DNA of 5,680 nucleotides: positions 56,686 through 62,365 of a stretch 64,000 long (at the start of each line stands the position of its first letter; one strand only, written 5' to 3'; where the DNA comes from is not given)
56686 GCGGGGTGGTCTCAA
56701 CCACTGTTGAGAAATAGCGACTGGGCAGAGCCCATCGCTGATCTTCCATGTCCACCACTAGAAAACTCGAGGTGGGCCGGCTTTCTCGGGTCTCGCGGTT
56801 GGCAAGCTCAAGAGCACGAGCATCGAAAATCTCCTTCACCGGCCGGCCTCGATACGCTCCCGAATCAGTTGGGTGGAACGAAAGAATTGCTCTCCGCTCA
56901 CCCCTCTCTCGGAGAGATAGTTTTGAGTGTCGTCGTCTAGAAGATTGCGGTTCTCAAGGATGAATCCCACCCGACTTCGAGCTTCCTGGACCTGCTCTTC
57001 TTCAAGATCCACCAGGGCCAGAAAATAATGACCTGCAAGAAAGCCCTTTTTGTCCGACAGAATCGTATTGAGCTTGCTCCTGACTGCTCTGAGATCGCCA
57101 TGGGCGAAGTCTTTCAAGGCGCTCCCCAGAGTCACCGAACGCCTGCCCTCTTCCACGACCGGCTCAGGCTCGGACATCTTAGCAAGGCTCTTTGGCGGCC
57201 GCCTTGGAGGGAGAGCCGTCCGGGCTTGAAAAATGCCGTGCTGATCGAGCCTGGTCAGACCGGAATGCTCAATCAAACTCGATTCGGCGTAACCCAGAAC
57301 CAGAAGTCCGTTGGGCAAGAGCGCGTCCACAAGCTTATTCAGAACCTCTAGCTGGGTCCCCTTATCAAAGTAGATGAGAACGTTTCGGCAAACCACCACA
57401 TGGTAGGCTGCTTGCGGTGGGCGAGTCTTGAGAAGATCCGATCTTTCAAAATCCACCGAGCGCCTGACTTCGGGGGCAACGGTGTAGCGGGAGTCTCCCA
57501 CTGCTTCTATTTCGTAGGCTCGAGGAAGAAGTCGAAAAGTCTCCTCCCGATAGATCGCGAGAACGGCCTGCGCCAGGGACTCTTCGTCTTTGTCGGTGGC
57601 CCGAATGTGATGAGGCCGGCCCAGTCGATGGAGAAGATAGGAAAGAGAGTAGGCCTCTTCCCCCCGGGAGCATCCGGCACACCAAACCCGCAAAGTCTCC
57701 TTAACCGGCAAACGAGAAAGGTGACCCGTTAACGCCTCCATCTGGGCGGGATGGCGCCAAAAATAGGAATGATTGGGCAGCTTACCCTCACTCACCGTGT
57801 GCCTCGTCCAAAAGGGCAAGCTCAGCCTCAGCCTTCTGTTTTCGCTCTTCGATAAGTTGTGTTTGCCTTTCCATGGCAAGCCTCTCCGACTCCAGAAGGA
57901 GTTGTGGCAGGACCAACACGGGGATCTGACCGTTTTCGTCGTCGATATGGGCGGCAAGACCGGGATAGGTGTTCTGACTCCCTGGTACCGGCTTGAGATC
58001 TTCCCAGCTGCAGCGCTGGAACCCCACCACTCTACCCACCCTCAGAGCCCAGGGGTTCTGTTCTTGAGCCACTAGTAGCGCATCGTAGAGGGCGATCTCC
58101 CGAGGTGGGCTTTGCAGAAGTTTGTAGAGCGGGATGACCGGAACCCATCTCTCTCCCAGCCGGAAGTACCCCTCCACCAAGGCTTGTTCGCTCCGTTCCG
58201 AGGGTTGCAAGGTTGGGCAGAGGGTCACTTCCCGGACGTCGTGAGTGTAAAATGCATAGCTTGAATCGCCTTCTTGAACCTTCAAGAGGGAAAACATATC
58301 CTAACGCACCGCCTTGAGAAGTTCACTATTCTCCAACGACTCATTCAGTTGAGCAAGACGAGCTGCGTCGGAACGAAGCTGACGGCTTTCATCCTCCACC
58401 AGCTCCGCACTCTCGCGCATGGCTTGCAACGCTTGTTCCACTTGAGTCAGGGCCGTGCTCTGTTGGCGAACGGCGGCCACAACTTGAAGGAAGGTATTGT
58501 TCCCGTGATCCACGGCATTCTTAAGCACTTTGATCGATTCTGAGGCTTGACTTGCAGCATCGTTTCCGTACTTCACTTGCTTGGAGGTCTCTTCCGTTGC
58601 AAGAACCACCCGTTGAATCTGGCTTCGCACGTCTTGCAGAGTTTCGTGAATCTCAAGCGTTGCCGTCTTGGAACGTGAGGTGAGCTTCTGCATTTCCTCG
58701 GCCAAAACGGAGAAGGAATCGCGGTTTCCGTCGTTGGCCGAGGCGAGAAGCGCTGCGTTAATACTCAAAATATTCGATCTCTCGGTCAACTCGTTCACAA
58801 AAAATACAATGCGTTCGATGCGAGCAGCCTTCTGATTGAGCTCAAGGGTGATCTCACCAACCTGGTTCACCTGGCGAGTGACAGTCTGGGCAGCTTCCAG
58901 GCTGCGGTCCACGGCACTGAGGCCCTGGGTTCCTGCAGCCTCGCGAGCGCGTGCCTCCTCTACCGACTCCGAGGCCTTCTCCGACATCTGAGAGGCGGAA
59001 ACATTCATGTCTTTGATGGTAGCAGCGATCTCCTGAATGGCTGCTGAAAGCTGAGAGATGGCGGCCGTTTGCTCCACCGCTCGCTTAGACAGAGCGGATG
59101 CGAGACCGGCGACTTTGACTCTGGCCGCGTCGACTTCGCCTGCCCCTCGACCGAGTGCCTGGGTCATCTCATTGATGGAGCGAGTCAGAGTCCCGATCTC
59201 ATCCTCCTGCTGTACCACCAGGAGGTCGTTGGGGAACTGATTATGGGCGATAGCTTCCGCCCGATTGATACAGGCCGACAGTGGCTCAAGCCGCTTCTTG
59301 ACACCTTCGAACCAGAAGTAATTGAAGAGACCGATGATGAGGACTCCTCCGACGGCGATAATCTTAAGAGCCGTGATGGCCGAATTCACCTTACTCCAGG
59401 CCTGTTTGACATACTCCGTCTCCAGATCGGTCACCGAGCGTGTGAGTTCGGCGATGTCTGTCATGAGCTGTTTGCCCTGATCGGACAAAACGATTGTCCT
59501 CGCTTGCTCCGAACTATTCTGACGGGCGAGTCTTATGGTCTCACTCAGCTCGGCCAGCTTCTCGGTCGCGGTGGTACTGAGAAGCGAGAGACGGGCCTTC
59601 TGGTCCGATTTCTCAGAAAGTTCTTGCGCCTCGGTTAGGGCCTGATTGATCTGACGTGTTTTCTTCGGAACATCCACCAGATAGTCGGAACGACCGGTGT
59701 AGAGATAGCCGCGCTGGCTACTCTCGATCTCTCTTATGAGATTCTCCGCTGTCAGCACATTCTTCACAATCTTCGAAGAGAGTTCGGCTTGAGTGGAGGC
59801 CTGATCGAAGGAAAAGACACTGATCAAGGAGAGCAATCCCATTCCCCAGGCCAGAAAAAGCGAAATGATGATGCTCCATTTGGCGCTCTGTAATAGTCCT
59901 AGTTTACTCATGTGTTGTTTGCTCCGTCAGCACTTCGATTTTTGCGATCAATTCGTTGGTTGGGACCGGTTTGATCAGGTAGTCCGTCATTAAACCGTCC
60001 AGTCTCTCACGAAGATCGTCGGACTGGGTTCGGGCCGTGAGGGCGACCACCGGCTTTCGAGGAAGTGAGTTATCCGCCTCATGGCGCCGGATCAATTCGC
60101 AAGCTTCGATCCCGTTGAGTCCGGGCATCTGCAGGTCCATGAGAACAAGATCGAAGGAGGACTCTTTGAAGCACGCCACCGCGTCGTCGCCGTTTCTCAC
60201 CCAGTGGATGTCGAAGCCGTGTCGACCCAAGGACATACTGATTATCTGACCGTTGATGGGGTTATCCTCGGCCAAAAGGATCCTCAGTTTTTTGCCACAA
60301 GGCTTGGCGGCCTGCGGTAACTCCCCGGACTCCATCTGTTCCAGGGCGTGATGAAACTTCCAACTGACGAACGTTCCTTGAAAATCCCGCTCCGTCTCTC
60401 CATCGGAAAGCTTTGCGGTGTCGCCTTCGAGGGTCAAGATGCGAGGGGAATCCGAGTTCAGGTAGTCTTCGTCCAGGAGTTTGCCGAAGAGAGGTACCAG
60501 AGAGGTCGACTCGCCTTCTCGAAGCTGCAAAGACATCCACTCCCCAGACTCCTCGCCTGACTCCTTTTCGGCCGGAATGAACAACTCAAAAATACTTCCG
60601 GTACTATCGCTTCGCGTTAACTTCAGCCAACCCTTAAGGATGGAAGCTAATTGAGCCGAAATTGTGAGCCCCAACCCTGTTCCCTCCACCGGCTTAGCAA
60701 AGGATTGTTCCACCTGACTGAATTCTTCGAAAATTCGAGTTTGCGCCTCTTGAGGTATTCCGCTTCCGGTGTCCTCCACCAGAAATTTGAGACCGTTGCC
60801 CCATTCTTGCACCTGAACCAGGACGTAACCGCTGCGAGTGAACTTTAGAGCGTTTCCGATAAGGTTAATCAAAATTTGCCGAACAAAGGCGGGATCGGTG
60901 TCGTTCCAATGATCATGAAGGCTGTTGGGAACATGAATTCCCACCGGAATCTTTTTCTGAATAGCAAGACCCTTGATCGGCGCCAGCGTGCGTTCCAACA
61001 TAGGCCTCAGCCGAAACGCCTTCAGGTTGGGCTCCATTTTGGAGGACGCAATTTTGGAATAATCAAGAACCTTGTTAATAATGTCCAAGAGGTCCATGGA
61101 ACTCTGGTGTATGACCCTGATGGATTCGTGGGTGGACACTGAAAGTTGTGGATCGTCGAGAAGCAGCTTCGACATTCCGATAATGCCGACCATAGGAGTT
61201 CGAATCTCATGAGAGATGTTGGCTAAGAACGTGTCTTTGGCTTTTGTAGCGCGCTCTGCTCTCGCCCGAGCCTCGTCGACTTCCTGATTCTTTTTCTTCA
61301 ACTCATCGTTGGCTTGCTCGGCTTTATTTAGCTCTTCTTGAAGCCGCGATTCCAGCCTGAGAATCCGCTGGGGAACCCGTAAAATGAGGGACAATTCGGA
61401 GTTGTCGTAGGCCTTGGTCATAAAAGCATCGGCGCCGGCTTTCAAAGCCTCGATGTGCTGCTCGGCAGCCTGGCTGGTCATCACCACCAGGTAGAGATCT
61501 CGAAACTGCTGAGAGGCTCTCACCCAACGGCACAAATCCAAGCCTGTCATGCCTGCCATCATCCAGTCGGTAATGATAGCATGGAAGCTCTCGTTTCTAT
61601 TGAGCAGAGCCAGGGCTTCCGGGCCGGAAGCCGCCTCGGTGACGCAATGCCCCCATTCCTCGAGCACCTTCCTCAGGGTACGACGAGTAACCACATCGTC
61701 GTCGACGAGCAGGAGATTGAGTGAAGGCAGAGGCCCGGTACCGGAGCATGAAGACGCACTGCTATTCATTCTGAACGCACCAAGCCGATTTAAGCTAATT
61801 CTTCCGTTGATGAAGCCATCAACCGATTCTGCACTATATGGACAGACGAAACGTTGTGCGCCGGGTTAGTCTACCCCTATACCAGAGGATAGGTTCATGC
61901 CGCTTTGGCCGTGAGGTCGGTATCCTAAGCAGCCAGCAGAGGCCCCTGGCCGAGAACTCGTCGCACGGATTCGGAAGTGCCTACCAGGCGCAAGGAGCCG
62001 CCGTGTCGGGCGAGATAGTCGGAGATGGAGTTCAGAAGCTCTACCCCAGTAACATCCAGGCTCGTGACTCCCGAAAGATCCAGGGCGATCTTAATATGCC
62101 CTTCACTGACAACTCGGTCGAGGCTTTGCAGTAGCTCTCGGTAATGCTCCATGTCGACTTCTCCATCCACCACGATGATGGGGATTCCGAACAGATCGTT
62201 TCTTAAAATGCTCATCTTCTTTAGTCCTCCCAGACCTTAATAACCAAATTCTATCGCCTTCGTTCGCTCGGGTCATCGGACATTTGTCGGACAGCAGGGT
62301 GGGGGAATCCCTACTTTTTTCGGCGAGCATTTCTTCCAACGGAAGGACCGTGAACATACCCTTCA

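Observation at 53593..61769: Wsp-ordered chemosensory operon without a GGDEF output, headed by a hybrid histidine kinase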

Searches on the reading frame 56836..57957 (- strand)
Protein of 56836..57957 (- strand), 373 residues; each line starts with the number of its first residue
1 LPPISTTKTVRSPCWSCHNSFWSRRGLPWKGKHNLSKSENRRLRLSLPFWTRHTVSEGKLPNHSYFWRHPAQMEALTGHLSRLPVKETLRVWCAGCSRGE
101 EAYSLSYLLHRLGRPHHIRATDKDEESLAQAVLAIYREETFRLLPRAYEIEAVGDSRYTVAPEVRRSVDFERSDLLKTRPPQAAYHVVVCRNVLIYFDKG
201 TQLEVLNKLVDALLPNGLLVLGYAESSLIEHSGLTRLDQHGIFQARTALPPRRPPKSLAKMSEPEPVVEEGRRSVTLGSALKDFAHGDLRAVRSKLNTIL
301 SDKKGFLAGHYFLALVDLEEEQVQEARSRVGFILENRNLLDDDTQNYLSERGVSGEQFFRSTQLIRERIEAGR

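Call 3: search_protein_families(library=pfam, proteins=[window:56836-57957:-], max_evalue=0.001)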
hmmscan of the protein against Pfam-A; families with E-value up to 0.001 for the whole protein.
window:56836-57957:- (373 aa): 3 families
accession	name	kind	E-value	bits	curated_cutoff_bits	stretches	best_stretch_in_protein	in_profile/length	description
PF01739.24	CheR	-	3.8e-39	134.6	27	1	62-226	1-178/195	CheR methyltransferase, SAM binding domain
PF13649.12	Methyltransf_25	-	7e-05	23.9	27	0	167-217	47-97/97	Methyltransferase domain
PF08242.18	Methyltransf_12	-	0.00075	20.6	30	0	167-219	50-98/98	Methyltransferase domain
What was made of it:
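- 56836..57795 (-): CheR methyltransferase (319 aa from GTG 57795). It has no CheR N-terminal domain and carries a conserved helical C-terminal tail of about 100 aa. WspC position. Pfam CheR, E 4e-39 (call 3).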

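Call 8: search_protein_families(library=pfam, proteins=[window:56836-57957:-], max_evalue=5)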
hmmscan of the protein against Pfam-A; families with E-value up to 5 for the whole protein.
window:56836-57957:- (373 aa): 5 families
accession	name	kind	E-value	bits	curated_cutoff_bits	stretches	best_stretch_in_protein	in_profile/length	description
PF01739.24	CheR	-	3.8e-39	134.6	27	1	62-226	1-178/195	CheR methyltransferase, SAM binding domain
PF13649.12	Methyltransf_25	-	7e-05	23.9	27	1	167-217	47-97/97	Methyltransferase domain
PF08242.18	Methyltransf_12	-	0.00075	20.6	30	1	167-219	50-98/98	Methyltransferase domain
PF13489.12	Methyltransf_23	-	0.0088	16.2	27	1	164-230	61-125/164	Methyltransferase domain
PF08241.18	Methyltransf_11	-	0.22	12.6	21.2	1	163-221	43-95/95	Methyltransferase domain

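Call 9: search_protein_families(library=ncbifam, proteins=[window:56836-57957:-], max_evalue=0.01)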
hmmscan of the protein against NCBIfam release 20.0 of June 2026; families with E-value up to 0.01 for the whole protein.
window:56836-57957:- (373 aa): 2 families
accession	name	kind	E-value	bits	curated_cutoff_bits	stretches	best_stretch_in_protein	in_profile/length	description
NF007902.0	PRK10611.1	equivalog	6.7e-22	78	435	1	64-226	94-265/287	protein-glutamate O-methyltransferase CheR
TIGR04345.1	ovoA_Cterm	equivalog_domain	0.0016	18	170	1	159-222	110-170/242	putative 4-mercaptohistidine N1-methyltransferase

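Call 86: predict_structure(protein=window:56839-57795:-)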
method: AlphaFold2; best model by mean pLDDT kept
length: 319 residues; sequences in the alignment: 1
mean_pLDDT: 44.2   pTM: 0.29
mean pLDDT of the five models: 44.2, 38.3, 37.0, 35.7, 32.2
residues with pLDDT >= 90: 0; 70-90: 2; 50-70: 103; < 50: 214
segments of 3 or more residues with pLDDT < 50: 1-10, 40-45, 69-73, 79-149, 161-236, 246-264, 287-290, 292-294
pLDDT, mean of each block of 10 residues (from residue 1): 35 52 61 50 50 57 50 48 37 35 22 27 32 41 46 52 41 35 36 30 30 37 46 47 47 41 48 53 50 54 64 61
secondary structure, 60 per line:
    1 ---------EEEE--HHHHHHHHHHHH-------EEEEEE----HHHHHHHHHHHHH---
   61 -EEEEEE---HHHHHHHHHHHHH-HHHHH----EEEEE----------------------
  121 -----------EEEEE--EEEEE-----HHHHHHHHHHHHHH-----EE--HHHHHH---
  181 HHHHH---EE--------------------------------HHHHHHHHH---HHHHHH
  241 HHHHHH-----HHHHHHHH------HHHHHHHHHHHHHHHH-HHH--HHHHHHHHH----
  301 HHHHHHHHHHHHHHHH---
elements in order: E10-13 H16-27 E35-40 H45-57 E62-67 H71-83 H85-89 E94-98 E132-136 E139-143 H149-162 H172-177 H181-185 H223-231 H235-246 H252-259 H266-281 H288-296 H301-316
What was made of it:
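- Tried and rejected: A single-sequence AF2 model was too poor to use (pLDDT 44, call 86), although the tail was predicted all-helical.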

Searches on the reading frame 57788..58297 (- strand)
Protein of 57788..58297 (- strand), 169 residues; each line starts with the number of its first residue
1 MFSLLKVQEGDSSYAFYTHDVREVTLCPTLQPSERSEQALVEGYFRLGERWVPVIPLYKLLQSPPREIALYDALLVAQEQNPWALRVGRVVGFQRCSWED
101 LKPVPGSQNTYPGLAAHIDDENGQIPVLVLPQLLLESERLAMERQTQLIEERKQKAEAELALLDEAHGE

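Call 3: search_protein_families(library=pfam, proteins=[window:57788-58297:-], max_evalue=0.001)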
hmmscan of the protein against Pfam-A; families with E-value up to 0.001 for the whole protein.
window:57788-58297:- (169 aa): 1 family
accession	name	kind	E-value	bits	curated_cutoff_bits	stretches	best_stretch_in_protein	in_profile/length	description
PF01584.24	CheW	-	8.9e-15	55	23.5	1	5-137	3-136/138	CheW-like domain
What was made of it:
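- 57788..58297 (-): CheW coupling protein (169 aa), in the WspB position. Pfam CheW, E 9e-15 (call 3).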

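Call 9: search_protein_families(library=ncbifam, proteins=[window:57788-58297:-], max_evalue=0.01)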
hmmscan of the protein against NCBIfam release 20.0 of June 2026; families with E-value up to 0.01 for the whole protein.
window:57788-58297:- (169 aa): 0 families

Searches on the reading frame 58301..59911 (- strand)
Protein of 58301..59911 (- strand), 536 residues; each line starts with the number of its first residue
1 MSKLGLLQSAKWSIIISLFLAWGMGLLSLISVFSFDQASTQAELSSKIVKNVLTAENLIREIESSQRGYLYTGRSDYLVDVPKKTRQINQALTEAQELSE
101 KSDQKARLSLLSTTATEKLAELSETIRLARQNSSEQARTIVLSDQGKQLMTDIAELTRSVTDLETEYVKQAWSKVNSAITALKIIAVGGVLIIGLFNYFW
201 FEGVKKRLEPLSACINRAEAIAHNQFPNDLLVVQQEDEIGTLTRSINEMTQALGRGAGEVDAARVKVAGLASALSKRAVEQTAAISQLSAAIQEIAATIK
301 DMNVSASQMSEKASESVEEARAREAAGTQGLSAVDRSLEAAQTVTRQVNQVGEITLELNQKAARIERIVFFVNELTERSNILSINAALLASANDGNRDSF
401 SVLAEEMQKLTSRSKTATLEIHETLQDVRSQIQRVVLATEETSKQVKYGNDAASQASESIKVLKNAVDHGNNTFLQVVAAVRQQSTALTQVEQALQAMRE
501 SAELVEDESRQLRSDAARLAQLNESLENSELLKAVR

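Call 3: search_protein_families(library=pfam, proteins=[window:58301-59911:-], max_evalue=0.001)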
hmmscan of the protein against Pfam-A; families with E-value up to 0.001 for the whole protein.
window:58301-59911:- (536 aa): 3 families
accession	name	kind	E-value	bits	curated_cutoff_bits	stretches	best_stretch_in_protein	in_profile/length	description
PF05227.19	CHASE3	-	1.7e-21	77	28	1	39-171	2-135/138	CHASE3 domain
PF00015.26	MCPsignal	-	6.5e-21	75.4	34.6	1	335-499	5-169/172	Methyl-accepting chemotaxis protein (MCP) signalling domain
PF00672.30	HAMP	-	1.8e-06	28.6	25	1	210-253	9-51/53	HAMP domain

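Call 9: search_protein_families(library=ncbifam, proteins=[window:58301-59911:-], max_evalue=0.01)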
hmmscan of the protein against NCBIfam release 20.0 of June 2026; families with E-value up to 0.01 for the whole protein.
window:58301-59911:- (536 aa): 9 families
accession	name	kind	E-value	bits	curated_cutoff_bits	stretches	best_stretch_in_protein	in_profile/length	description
NF058645.1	MCPCtpMPsAe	equivalog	3.7e-17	62.3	900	1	171-527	196-550/558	methyl-accepting chemotaxis protein CtpM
NF011622.0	PRK15048.1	equivalog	7e-13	48.5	900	1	150-520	162-516/553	methyl-accepting chemotaxis protein II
NF047851.1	MCPCitTducer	equivalog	5.4e-10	39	900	1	170-523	179-517/553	methyl-accepting chemotaxis citrate transducer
NF011615.0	PRK15041.1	equivalog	3.5e-09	35.9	947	1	181-507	192-493/554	methyl-accepting chemotaxis protein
NF041847.1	transduc_aer2_vibrio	equivalog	5.6e-07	28.1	1200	1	208-522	456-748/804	aerotaxis transducer Aer2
NF007309.0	PRK09793.1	equivalog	1e-06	28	903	1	173-506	181-488/533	methyl-accepting chemotaxis protein IV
NF050802.1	AspChtxCcaA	equivalog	2.9e-05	22.7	1300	1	295-473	498-677/700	aspartate chemotaxis receptor CcaA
TIGR04527.1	mycoplas_twoTM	subfamily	0.0011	18.8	125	1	184-366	18-174/248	MG_279/MG_280 family protein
TIGR04211.1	SH3_and_anchor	equivalog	0.0029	17.3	65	1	80-195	60-183/198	TIGR04211 family SH3 domain-containing protein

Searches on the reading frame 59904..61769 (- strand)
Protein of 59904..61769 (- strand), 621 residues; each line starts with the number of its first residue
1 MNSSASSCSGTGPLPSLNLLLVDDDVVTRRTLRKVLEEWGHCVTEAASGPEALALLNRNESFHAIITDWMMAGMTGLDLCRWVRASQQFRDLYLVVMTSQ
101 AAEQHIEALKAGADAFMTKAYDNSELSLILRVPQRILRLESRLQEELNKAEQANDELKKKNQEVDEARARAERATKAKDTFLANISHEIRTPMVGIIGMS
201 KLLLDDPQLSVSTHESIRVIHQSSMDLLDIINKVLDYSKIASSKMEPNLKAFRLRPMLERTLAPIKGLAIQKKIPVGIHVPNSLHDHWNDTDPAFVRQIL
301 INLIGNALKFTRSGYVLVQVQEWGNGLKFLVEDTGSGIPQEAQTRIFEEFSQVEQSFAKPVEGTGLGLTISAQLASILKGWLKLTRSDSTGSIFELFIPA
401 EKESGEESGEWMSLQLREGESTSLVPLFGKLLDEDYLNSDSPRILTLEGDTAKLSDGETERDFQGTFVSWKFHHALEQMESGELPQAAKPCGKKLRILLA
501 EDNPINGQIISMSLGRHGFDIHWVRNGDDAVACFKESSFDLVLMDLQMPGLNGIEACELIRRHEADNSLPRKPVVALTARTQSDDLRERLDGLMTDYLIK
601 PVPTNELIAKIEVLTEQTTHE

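Call 3: search_protein_families(library=pfam, proteins=[window:59904-61769:-], max_evalue=0.001)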
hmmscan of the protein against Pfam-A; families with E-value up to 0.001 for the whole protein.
window:59904-61769:- (621 aa): 4 families
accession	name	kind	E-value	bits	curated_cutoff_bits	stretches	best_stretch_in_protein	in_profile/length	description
PF00072.30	Response_reg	-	1.4e-46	157.7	30.2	2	497-612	1-111/111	Response regulator receiver domain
PF02518.31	HATPase_c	-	4e-21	76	26.4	1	292-401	2-110/111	Histidine kinase-, DNA gyrase B-, and HSP90-like ATPase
PF00512.31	HisKA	-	5.5e-17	62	26.9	1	177-241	1-64/66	His Kinase A (phospho-acceptor) domain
PF23198.2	PDE8A_N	-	2.5e-05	24.6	29.6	0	500-581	18-95/147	PDE8A-like, N-terminal domain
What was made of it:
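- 59904..61769 (-): Hybrid histidine kinase, REC1-HisKA-HATPase-REC2 (621 aa). It has no transmembrane or sensor domain. Proposed output module of the pathway. Pfam, call 3.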

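Call 9: search_protein_families(library=ncbifam, proteins=[window:59904-61769:-], max_evalue=0.01)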
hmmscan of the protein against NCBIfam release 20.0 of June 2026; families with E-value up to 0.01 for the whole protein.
window:59904-61769:- (621 aa): 160 families (the best 25 are shown)
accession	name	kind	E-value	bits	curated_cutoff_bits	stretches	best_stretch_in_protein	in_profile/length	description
NF011874.0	PRK15347.1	equivalog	1.2e-99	334.7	852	3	155-402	375-616/921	two component system sensor kinase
TIGR02956.1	TMAO_torS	equivalog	4.9e-98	329.4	676.5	3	139-407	425-689/967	TMAO reductase system sensor histidine kinase/response regulator TorS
NF008318.0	PRK11107.1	equivalog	2.6e-86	290.5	890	3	157-403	272-521/920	two-component sensor histidine kinase BarA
NF008302.0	PRK11091.1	equivalog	9.3e-82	275.4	838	3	167-406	272-511/779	aerobic respiration two-component sensor histidine kinase ArcB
NF038297.2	hybrid_HK_HrmK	equivalog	5.6e-79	266.4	725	3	144-451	202-500/607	hybrid histidine kinase/response regulator HrmK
NF041947.1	LuxQ_Vibrio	equivalog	2.3e-73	247.4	1200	2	161-408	455-704/843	quorum-sensing autoinducer 2 sensor kinase/phosphatase LuxQ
NF045901.1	HisKinLetSLeg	equivalog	9.4e-71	239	1650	3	154-405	269-523/906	two-component system sensor histidine kinase LetS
NF008099.0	PRK10841.1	equivalog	1.1e-70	238.5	920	3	162-402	454-692/949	two-component system sensor histidine kinase RcsC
NF008543.0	PRK11466.1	equivalog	2.8e-67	227.3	982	3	145-402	410-664/914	TMAO reductase system sensor histidine kinase/response regulator TorS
NF047465.1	hybrid_HK_LvrA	exception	9.1e-50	169.5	1200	2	144-401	168-423/819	hybrid histidine kinase/response regulator LvrA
NF041832.1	near_NosP_CTERM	subfamily_domain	2.5e-48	165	400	2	172-407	1-232/370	NahK/ErcS family hybrid sensor histidine kinase/response regulator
NF046044.1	PnpS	equivalog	2.1e-44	152.1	400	1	173-399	165-390/390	two-component system histidine kinase PnpS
NF007420.1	PRK09959.1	equivalog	1.9e-43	148.3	1995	3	165-401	699-937/1197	acid-sensing system histidine kinase EvgS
NF047874.1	MASE3_PAS_HK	subfamily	2.1e-38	132.6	560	1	158-407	378-632/655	MASE3 domain-containing sensor histidine kinase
TIGR02154.1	PhoB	equivalog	8e-38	130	296.2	2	18-150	4-135/226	phosphate regulon transcriptional regulator PhoB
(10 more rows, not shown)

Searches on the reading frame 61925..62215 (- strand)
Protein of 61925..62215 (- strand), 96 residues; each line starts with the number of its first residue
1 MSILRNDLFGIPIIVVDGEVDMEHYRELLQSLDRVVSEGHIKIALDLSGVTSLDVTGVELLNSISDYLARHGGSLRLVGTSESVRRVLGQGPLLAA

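Call 8: search_protein_families(library=pfam, proteins=[window:61925-62215:-], max_evalue=5)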
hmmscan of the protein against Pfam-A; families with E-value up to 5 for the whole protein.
window:61925-62215:- (96 aa): 6 families
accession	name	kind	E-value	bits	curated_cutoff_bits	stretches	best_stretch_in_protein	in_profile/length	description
PF01740.26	STAS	-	2.9e-15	56.4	22.6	1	10-91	9-91/106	STAS domain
PF13466.11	STAS_2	-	1.8e-11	44.5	29.2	1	14-88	1-74/80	STAS domain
PF25638.1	DUF5983_N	-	0.023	14.8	27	1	49-82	17-49/56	Family of unknown function (DUF5983) N-terminal domain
PF01106.22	NifU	-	0.06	13.9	27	1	59-87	3-32/67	NifU-like domain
PF20469.4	OLD-like_TOPRIM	-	0.15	13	23.2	1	9-33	33-57/67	Overcoming lysogenization defect protein-like, TOPRIM domain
PF11964.13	SpoIIAA-like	-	0.25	12.5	25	1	14-52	4-43/106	SpoIIAA-like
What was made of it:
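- Checked: STAS, 62215..61925: E 3e-15 (call 8).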

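Call 9: search_protein_families(library=ncbifam, proteins=[window:61925-62215:-], max_evalue=0.01)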
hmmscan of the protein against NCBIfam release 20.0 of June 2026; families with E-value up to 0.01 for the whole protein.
window:61925-62215:- (96 aa): 5 families
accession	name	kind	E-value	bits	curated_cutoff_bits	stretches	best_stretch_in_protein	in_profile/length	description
TIGR00377.1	ant_ant_sig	superfamily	2.3e-12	46.8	53.45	1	11-90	13-93/108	anti-sigma factor antagonist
TIGR02886.1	spore_II_AA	equivalog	4.3e-06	26.7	114.75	1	13-88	11-87/106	anti-sigma F factor antagonist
NF033618.0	mlaB_1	equivalog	3.6e-05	24.1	90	1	14-86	12-81/94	lipid asymmetry maintenance protein MlaB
NF052652.1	YtvA_fam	equivalog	0.00047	19.8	250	1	11-83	145-218/243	YtvA family blue-light photoreceptor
NF047705.1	slr1659_superfam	superfamily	0.0016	18.7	100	1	21-63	29-71/111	slr1659 superfamily regulator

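Call 63: find_encoding_contigs(protein=window:61925-62215:-, flank=10000, max_places=3)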
Protein window:61925-62215:- (96 aa): 3 contigs read that carry it; 3 places shown.
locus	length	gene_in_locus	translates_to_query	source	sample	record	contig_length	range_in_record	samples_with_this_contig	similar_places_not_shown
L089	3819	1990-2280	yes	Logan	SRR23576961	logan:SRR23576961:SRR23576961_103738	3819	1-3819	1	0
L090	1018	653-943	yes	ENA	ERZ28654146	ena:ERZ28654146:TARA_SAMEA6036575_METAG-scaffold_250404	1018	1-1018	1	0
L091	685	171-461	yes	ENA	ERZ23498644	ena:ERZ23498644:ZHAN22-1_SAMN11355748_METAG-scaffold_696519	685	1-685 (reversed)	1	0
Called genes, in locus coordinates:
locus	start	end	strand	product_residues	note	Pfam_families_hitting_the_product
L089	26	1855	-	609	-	PF00027:cNMP_binding, PF05157:MshEN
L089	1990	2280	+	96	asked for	PF01740:STAS, PF13466:STAS_2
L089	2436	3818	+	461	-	?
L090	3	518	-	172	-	?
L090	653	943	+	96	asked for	PF01740:STAS, PF13466:STAS_2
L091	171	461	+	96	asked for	PF01740:STAS, PF13466:STAS_2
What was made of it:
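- STAS travels with the divergent cNMP/MshEN gene in L089 (call 63).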
